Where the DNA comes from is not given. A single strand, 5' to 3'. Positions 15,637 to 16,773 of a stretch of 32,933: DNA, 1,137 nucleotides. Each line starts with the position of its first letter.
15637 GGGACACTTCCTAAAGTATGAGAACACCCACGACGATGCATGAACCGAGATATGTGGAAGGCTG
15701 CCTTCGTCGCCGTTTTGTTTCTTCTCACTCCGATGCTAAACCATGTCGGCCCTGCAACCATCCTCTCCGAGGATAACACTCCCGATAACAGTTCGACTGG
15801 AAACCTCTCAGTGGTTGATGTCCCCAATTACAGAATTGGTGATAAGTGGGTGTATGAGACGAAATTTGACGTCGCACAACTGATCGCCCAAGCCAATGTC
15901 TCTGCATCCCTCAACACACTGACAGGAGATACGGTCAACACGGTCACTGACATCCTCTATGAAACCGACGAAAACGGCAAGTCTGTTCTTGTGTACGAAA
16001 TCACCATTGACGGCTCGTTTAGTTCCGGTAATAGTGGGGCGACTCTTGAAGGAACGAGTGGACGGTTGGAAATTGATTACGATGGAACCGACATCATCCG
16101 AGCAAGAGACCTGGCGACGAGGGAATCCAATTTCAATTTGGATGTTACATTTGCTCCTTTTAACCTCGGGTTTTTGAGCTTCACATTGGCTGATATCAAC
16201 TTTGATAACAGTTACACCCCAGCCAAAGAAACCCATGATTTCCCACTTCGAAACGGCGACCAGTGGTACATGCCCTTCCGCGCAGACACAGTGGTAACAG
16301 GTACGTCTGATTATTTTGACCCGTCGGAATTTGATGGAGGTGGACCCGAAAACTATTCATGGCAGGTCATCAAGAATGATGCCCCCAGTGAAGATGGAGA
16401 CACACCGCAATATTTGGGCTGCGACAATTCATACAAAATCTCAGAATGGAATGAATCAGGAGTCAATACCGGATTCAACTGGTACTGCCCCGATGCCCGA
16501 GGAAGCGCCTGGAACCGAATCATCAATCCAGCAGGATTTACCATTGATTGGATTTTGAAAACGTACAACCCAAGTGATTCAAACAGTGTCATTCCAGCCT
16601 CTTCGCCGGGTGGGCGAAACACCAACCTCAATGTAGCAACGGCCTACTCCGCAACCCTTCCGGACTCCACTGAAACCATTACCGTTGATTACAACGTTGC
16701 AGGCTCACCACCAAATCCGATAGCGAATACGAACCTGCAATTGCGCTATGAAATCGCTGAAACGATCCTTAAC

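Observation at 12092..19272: Tandem paralogous giant surface proteins sharing an N-terminal domain I cannot assign to any family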

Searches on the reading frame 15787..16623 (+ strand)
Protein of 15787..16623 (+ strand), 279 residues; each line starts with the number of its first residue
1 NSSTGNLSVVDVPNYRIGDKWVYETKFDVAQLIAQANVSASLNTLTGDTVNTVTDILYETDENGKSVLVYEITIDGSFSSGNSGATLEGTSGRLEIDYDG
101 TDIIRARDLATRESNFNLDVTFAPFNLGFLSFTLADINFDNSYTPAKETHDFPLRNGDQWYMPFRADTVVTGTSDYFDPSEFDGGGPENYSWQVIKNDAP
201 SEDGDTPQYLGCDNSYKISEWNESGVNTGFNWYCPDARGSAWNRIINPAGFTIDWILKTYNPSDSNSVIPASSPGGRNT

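Call 9: search_protein_families(library=pfam, proteins=[window:15787-16623:+], max_evalue=10)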
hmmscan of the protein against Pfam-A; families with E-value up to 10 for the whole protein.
seq(279 aa): 1 family
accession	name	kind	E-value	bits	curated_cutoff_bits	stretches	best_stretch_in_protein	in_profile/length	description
PF19406.5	PKD_5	-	0.21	12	25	1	34-77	28-70/88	PKD-like domain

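Call 14: find_homologous_proteins(query=window:15787-16623:+, max_evalue=0.001)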
Query seq(279 aa) (279 aa): 103 proteins with E <= 0.001 among 687 candidates.
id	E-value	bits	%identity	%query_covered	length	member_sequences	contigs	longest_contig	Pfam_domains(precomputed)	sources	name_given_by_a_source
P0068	6.2e-140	484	77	97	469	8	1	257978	-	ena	-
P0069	1.9e-137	475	74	100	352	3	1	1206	-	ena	-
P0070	1.8e-130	453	72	99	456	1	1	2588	-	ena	-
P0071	2.0e-122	426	70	96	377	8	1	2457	-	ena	-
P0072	7.3e-114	398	64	100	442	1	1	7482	-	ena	-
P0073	8.1e-112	391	66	97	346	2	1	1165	-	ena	-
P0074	1.4e-109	384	63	100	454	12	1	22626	-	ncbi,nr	ncbi:MAG: hypothetical protein QGF34_00885, partial [Candidatus Poseidoniaceae archaeon]|nr:hypothet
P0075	6.2e-109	382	63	99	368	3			-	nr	nr:hypothetical protein [Candidatus Poseidoniaceae archaeon]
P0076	1.1e-107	378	62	99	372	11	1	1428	-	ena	-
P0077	1.2e-107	378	63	99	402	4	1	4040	-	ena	-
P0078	7.0e-106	372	63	96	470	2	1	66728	-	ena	-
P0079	9.4e-105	368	66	91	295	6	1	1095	-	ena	-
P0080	9.8e-105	368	61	96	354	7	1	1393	-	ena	-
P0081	1.5e-103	364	62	96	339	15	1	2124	-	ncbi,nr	ncbi:MAG: hypothetical protein VYA95_01705, partial [Candidatus Thermoplasmatota archaeon]|nr:hypoth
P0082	2.3e-103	364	64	92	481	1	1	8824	-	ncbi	ncbi:MAG: hypothetical protein DWB99_02645, partial [Candidatus Poseidoniales archaeon]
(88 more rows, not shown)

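Call 74: predict_structure(alignment_id=A6)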
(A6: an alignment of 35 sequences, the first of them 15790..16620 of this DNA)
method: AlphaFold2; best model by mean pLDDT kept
length: 277 residues; sequences in the alignment: 35
mean_pLDDT: 90.6   pTM: 0.87
mean pLDDT of the five models: 90.6, 89.6, 89.1, 88.4, 88.0
residues with pLDDT >= 90: 210; 70-90: 52; 50-70: 10; < 50: 5
segments of 3 or more residues with pLDDT < 50: 1-5
pLDDT, mean of each block of 10 residues (from residue 1): 55 96 88 68 92 96 93 94 88 94 95 94 86 93 93 94 94 87 91 96 96 96 93 96 87 96 96 88
secondary structure, 60 per line:
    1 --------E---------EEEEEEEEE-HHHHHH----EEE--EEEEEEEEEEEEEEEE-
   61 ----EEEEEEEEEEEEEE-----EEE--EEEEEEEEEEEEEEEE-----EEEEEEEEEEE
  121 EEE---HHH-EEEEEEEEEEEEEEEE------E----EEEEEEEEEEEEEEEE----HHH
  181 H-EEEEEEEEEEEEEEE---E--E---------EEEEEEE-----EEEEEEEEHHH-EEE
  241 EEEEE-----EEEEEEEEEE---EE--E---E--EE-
elements in order: E19-27 H29-34 E39-41 E44-59 E65-78 E84-86 E89-104 E110-123 E131-146 E158-173 H178-181 E183-197 E214-220 E226-233 E238-245 E251-260

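Call 76: fold_search(model_id=the predicted structure, library=pdb)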
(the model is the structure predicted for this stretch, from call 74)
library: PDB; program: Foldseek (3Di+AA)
matches with E <= 10: 364; with E <= 0.001: 1
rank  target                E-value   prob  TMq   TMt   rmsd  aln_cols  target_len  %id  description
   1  6ntr_D                6.6e-04  1.00  0.41  0.47   8.8       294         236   10  Crystal Structure of Beta-barrel-like Protein of Domain of Unknown Function DUF1849 from Brucella abortus (released 2019-02-13)
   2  3slj                  2.0e-02  0.72  0.29  0.27  19.3       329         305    9  Pre-cleavage Structure of the Autotransporter EspP - N1023A mutant (released 2011-11-16)
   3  2in5_B                3.7e-02  0.80  0.28  0.37  18.1       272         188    9  Crystal Structure of the hypothetical lipoprotein YmcC from Escherichia coli (K12), Northeast Structural Genomics targ (released 2006-11-07)
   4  3aeh_A                4.3e-02  0.77  0.34  0.34  10.8       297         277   10  Integral membrane domain of autotransporter Hbp (released 2010-07-07)
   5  3slt                  4.5e-02  0.54  0.29  0.27  19.1       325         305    9  Pre-cleavage Structure of the Autotransporter EspP - N1023S Mutant (released 2011-11-16)
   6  3slo                  7.4e-02  0.47  0.30  0.28  19.2       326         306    8  Pre-cleavage Structure of the Autotransporter EspP - N1023D mutant (released 2011-11-16)
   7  7ye6_P                8.6e-02  0.60  0.37  0.37  13.0       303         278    9  BAM-EspP complex structure with BamA-N427C/EspP-R1297C mutations in nanodisc (released 2023-07-12)
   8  8khg_A                8.6e-02  0.13  0.14  0.14  16.0       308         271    8  Itaconyl-CoA hydratase PaIch (released 2024-05-15)
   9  9g4c_A                9.0e-02  0.18  0.18  0.15  14.1       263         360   11  25-phosphosteroid lyase + phosphate + desmost-1,4-diene-3-one (released 2026-01-28)
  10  2zf4_A                1.1e-01  0.72  0.31  0.41  11.1       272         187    8  Crystal Structure of VioE complexed with phenylpyruvic acid (released 2008-01-01)
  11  8spr_F                1.1e-01  0.41  0.32  0.31  17.7       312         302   10  The cryo-EM structure of the EcBAM/EspP(beta1-12) complex (released 2024-05-08)
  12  8qp5_P                1.2e-01  0.60  0.37  0.35  12.3       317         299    9  Release Complex: BAM bound EspP (SurA released) (released 2024-09-25)
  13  2in5_A                1.2e-01  0.57  0.27  0.35  16.9       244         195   10  Crystal Structure of the hypothetical lipoprotein YmcC from Escherichia coli (K12), Northeast Structural Genomics targ (released 2006-11-07)
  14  5xqg_A                1.2e-01  0.10  0.16  0.08  18.4       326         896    8  Crystal structure of a PL 26 exo-rhamnogalacturonan lyase from Penicillium chrysogenum complexed with unsaturated gala (released 2018-03-21)
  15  2zf3_E                1.7e-01  0.66  0.31  0.43  11.2       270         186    7  Crystal Structure of VioE (released 2008-01-01)
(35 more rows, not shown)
